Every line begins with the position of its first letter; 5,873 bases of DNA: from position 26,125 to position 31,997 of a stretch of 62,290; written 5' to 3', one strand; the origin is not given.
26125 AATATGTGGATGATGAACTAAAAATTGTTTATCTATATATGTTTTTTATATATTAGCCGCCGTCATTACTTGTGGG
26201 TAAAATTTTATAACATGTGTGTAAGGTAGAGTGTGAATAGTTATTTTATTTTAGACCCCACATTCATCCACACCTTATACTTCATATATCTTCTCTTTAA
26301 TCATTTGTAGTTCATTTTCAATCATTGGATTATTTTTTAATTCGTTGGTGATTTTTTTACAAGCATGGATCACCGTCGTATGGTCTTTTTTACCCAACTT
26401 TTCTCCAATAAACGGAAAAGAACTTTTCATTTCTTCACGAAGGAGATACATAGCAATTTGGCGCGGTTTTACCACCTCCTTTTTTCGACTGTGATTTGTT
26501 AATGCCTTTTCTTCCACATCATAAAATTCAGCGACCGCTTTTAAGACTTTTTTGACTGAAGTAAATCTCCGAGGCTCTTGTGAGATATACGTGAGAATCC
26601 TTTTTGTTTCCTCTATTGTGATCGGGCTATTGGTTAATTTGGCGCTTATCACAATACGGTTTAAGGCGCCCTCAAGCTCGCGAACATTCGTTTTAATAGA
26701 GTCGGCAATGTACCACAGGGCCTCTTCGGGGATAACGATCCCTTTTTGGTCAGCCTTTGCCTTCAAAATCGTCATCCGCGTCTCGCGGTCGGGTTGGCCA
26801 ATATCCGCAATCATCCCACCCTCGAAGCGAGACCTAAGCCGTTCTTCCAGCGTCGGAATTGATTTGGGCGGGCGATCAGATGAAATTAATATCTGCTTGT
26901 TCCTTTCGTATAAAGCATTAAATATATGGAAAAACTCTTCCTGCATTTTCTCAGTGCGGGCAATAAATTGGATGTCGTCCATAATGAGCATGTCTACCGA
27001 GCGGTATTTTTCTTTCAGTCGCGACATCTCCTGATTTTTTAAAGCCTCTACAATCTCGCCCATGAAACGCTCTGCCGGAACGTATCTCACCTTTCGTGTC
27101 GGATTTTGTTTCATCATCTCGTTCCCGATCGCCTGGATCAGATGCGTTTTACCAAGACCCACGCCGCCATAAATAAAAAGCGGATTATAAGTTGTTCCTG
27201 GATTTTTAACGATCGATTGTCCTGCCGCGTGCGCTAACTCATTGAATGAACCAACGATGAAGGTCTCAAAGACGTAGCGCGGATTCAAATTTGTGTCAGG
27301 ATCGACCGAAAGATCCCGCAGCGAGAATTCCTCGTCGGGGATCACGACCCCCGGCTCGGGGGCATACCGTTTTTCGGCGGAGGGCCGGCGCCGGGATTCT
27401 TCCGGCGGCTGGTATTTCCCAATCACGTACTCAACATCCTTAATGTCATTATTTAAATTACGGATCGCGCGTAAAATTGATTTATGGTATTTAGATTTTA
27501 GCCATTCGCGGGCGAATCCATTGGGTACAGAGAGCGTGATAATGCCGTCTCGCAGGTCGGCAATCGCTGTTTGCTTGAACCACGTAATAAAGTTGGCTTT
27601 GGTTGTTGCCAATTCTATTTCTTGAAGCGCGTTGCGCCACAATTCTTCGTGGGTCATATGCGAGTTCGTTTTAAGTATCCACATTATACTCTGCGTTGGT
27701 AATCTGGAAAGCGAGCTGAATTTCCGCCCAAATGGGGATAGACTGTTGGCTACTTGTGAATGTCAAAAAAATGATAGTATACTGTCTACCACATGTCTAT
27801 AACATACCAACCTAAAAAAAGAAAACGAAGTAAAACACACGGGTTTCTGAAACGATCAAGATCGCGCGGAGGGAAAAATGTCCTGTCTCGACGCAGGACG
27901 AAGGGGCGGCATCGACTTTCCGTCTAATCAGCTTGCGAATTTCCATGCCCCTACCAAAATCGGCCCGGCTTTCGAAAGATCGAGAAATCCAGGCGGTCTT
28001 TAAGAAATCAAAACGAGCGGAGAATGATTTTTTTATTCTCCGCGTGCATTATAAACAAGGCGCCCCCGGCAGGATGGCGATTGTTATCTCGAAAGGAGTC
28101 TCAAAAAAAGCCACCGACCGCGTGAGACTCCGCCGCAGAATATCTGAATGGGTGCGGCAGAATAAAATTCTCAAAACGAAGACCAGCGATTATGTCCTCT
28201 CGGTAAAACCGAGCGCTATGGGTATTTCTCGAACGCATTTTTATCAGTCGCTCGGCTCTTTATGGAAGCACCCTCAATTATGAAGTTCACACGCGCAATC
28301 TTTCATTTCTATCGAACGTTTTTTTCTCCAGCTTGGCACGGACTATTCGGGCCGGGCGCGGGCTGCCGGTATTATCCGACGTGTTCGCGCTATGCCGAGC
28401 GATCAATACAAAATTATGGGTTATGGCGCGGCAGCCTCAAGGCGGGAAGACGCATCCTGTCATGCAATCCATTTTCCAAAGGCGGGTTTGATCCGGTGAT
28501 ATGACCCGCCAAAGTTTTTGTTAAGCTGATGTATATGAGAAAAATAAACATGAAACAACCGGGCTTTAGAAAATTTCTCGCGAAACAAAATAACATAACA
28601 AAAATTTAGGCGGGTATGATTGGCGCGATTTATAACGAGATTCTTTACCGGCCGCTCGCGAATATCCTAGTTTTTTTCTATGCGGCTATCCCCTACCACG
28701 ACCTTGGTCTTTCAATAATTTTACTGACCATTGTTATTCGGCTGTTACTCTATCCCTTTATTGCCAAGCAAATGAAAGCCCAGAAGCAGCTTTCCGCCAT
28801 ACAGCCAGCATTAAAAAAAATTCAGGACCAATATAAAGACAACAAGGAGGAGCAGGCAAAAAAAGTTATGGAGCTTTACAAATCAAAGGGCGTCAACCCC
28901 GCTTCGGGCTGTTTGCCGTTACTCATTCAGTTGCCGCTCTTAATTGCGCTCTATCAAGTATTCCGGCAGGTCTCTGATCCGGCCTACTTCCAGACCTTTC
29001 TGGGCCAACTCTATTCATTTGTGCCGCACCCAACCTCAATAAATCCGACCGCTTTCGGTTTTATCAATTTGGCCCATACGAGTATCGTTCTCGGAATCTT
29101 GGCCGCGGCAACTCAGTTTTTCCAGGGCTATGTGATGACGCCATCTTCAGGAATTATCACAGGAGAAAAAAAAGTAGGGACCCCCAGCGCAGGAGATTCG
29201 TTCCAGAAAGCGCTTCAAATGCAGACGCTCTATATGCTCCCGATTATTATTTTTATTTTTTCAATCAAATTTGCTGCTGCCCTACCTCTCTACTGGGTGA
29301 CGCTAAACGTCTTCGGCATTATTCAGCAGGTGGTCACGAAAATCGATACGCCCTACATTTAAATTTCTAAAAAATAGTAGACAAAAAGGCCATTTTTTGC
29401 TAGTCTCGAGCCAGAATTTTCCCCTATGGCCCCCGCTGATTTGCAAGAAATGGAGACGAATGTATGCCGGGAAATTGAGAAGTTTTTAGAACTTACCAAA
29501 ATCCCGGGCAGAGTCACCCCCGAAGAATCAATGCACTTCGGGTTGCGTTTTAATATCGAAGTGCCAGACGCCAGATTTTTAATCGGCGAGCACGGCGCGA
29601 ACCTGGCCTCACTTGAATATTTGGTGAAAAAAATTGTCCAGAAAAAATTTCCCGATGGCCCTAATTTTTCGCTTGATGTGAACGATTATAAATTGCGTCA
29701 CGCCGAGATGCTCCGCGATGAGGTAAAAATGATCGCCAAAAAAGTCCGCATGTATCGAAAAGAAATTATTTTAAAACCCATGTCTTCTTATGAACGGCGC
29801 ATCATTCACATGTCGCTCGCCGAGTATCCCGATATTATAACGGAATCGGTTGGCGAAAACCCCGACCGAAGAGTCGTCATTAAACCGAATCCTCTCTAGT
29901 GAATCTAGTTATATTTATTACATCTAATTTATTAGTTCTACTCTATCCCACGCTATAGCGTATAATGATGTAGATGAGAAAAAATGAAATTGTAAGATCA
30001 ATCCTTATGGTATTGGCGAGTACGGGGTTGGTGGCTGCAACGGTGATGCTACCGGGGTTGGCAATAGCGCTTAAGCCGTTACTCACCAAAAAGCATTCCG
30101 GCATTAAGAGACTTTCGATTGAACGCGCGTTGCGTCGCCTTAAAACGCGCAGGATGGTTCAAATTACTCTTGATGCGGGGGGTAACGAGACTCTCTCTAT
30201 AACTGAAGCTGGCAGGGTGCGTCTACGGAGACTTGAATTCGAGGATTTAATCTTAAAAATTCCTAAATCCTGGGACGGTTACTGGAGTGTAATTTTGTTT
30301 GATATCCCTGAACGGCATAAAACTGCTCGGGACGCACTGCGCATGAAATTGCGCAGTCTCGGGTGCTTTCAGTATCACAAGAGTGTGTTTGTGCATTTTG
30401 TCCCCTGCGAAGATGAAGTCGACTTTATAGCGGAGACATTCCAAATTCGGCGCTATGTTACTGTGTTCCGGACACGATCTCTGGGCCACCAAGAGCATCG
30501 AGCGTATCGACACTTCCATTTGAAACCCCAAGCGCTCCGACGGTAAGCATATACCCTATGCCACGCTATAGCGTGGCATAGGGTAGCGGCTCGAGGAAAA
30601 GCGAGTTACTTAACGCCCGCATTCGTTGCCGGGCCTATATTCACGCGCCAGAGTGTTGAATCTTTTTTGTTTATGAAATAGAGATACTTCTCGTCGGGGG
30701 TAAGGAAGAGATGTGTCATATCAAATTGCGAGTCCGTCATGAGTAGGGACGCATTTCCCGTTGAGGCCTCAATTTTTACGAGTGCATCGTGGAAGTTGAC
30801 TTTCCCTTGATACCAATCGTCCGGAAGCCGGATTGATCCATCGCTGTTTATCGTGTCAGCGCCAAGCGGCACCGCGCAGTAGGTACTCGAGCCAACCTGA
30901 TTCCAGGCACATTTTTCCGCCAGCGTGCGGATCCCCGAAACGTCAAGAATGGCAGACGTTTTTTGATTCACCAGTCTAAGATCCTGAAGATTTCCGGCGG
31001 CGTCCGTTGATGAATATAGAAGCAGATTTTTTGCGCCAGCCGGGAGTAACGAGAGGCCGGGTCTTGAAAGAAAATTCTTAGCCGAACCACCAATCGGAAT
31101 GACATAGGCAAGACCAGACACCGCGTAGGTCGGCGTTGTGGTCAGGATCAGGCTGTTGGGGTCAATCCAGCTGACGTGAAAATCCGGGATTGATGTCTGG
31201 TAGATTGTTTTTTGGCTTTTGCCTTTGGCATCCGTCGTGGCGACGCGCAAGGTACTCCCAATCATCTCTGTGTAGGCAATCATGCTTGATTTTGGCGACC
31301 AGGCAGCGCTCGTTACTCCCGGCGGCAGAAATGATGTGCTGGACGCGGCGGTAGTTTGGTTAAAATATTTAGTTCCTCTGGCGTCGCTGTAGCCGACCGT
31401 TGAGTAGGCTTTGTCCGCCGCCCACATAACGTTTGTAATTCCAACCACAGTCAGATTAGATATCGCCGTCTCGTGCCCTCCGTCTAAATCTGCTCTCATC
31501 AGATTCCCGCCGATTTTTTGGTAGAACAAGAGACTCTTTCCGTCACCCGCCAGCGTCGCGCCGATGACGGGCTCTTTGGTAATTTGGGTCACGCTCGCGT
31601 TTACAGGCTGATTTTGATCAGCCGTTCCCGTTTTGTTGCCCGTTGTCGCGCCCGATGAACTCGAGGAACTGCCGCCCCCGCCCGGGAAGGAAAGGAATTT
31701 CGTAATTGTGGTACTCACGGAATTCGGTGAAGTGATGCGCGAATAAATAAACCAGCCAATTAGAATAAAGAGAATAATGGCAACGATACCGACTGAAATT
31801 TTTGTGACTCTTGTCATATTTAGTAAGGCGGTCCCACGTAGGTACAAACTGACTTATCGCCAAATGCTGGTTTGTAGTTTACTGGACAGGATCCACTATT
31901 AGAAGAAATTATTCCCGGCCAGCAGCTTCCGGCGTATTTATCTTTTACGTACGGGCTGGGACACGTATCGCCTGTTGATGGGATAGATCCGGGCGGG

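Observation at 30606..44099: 13.5-kb operon for a VirB4/PrgI-based envelope apparatus built mostly from unrecognisable proteins, with no relaxase or coupling protein seen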

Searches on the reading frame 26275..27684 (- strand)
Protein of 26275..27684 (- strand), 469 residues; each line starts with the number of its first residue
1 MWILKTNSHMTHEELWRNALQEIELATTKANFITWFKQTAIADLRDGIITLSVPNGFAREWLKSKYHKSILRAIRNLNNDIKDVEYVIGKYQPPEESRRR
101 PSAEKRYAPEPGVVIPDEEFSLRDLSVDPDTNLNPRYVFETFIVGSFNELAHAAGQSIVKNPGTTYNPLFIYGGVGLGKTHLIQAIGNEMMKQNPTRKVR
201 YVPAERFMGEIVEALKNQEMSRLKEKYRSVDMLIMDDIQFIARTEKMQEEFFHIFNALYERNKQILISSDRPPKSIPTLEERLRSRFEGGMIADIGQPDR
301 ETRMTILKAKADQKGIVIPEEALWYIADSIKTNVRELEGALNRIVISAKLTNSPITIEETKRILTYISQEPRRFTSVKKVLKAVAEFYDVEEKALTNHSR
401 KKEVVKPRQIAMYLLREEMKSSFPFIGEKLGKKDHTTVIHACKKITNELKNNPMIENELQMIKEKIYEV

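Call 12: search_protein_families(library=pfam, max_evalue=0.001, proteins=[window:26275-27684:-])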
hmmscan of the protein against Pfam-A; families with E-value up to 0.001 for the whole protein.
window:26275-27684:- (469 aa): 9 families
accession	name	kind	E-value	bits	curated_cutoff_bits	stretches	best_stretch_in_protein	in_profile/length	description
PF00308.24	Bac_DnaA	-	4.3e-69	232.3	23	1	133-293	1-161/162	Bacterial DnaA ATPAse domain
PF08299.17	Bac_DnaA_C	-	9.1e-27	93.3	31.5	1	378-445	2-69/69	Bacterial dnaA protein helix-turn-helix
PF11638.13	DnaA_N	-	1.6e-13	50.5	24.6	1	13-75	1-64/65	DnaA N-terminal domain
PF01695.23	IstB_IS21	-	5.5e-10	39.6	24.1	1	169-268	95-192/238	IstB-like ATP binding protein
PF03969.22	AFG1_ATPase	-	4.6e-06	26.3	27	0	158-218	52-109/361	AFG1-like ATPase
PF00004.35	AAA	-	0.00011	23.1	21.2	1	170-285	2-125/131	ATPase family associated with various cellular activities (AAA)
PF01637.24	ATPase_2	-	0.00013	22.3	33.2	1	164-270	18-117/225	ATPase domain predominantly from Archaea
PF13401.12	AAA_22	-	0.00025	21.8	27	0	168-261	7-112/130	AAA domain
PF22688.2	Hda_lid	-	0.00065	20.1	27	0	301-344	2-45/65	Hda, lid domain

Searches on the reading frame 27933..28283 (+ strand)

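Call 12: search_protein_families(library=pfam, max_evalue=0.001, proteins=[window:27933-28283:+])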
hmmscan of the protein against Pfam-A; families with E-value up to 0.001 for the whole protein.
window:27933-28283:+ (116 aa): 1 family
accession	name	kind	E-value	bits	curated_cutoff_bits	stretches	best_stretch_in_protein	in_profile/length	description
PF00825.24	Ribonuclease_P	-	1.6e-20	73.6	22.3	1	7-113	1-107/109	Ribonuclease P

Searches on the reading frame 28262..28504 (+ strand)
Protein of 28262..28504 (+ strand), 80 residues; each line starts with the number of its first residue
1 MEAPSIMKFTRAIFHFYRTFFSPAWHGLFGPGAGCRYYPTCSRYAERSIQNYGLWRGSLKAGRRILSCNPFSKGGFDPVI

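Call 12: search_protein_families(library=pfam, max_evalue=0.001, proteins=[window:28262-28504:+])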
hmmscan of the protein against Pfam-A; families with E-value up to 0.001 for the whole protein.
window:28262-28504:+ (80 aa): 1 family
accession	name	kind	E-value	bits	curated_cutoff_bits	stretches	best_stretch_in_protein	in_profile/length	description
PF01809.23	YidD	-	1.5e-23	82.8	27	1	10-79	4-67/67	Putative membrane protein insertion efficiency factor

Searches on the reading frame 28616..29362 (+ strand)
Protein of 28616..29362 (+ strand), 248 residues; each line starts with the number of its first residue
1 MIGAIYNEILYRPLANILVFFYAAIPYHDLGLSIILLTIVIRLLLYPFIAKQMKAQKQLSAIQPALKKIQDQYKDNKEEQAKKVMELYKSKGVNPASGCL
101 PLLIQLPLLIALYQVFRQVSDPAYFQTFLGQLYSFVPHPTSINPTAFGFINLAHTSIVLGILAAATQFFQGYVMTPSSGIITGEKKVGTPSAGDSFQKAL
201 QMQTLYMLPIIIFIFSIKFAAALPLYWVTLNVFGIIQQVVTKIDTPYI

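Call 5: search_protein_families(library=pfam, max_evalue=0.1, proteins=[window:28616-29362:+])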
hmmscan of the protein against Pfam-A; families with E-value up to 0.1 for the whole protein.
window:28616-29362:+ (248 aa): 3 families
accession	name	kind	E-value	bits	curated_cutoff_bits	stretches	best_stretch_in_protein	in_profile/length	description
PF02096.25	60KD_IMP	-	8.8e-50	169.3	35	1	31-242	2-162/163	60Kd inner membrane protein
PF14316.11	DUF4381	-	0.025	15.3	27.2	0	33-89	22-77/145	Domain of unknown function (DUF4381)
PF05230.16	MASE2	-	0.079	13.4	25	0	9-58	3-53/89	MASE2 domain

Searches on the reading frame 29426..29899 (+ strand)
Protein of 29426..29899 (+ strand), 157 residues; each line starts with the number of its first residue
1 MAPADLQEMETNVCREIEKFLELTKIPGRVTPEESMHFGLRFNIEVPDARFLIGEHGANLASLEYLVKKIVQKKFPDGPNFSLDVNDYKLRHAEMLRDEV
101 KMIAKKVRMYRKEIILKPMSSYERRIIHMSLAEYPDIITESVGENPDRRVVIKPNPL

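Call 5: search_protein_families(library=pfam, max_evalue=0.1, proteins=[window:29426-29899:+])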
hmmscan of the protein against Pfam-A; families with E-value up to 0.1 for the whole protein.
window:29426-29899:+ (157 aa): 2 families
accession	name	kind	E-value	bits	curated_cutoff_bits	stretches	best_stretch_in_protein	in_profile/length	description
PF01424.28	R3H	-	1.5e-18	67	26.8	1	95-154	2-60/60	R3H domain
PF13083.13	KH_KhpA-B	-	0.0024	18.2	32.1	1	34-74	25-65/73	KhpA/KhpB, KH domain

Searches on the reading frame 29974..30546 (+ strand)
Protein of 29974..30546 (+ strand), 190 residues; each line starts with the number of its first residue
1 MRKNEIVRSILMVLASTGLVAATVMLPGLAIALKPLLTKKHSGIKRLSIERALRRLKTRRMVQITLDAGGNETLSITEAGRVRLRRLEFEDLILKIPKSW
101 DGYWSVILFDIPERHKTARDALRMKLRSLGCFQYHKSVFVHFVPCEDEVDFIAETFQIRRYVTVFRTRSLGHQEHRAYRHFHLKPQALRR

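Call 5: search_protein_families(library=pfam, max_evalue=0.1, proteins=[window:29974-30546:+])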
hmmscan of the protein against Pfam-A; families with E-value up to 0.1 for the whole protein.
window:29974-30546:+ (190 aa): 1 family
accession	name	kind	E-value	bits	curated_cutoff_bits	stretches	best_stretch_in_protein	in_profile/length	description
PF20803.2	PaaX_M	-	3.6e-21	75.5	24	1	98-176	2-80/83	PaaX protein central Cas2-like domain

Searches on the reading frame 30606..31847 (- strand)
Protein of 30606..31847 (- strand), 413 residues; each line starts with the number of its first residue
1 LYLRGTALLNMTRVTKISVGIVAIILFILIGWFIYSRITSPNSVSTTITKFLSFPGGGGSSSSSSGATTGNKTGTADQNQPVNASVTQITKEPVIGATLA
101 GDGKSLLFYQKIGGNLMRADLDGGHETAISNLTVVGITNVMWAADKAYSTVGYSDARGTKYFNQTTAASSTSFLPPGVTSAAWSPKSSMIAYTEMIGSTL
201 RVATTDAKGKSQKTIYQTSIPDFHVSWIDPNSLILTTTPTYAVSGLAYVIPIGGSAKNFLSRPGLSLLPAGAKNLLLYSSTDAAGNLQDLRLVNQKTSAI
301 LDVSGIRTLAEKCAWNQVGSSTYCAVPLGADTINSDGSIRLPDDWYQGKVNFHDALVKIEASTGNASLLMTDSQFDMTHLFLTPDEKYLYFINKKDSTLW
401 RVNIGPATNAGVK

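Call 5: search_protein_families(library=pfam, max_evalue=0.1, proteins=[window:30606-31847:-])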
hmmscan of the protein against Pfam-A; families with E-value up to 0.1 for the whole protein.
window:30606-31847:- (413 aa): 2 families
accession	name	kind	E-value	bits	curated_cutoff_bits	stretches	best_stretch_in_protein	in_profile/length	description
PF07676.18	PD40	-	0.0086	16.5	20.9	0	179-193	12-26/38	WD40-like Beta Propeller Repeat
PF14583.12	Pectate_lyase22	-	0.016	14.4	30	0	77-144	66-132/386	Oligogalacturonate lyase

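Call 97: search_solved_structures(query=window:30606-31817:-, max_evalue=1)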
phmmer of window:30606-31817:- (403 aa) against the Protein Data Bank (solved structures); distinct sequences matched with E-value up to 1: 3.
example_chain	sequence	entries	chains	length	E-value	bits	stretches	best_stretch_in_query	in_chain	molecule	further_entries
2k3a_A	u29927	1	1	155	0.069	15.5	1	51-108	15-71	CHAP domain protein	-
5txc_A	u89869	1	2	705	0.18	14.2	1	170-232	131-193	AtxE2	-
5txe_A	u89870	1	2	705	0.18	14.2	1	170-232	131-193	AtxE2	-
